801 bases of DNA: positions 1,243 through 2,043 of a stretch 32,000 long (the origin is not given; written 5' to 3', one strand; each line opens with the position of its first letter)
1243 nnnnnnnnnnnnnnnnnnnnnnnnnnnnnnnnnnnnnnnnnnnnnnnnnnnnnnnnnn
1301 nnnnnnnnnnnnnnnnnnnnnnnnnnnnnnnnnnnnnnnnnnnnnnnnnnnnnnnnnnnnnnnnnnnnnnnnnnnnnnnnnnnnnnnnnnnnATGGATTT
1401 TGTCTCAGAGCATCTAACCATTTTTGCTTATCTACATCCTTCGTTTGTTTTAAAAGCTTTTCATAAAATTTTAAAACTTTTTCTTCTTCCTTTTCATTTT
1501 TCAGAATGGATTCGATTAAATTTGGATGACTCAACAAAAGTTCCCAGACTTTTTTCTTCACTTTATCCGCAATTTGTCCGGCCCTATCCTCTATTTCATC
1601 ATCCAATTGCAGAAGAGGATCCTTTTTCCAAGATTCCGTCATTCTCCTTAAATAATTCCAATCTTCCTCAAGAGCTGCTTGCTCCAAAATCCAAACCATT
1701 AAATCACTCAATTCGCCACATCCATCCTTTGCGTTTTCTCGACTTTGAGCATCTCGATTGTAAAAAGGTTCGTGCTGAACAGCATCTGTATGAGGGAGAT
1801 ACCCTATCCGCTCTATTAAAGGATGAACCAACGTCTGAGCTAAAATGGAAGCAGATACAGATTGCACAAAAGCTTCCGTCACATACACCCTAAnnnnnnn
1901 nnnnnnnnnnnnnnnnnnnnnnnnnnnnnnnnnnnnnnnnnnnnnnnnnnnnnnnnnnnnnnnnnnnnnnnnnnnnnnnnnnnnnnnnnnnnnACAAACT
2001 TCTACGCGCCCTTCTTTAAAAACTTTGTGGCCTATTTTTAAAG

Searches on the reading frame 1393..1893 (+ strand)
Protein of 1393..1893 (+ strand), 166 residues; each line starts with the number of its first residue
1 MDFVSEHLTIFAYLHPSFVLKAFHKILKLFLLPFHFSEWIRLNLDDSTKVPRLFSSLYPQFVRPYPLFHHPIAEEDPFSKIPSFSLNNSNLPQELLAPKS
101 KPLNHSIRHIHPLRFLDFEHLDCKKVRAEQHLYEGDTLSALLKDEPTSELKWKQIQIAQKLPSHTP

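Call 33: search_protein_families(library=pfam, proteins=[window:1393-1893:+], max_evalue=0.01)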
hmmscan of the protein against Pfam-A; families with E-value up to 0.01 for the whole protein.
window:1393-1893:+ (166 aa): 0 families
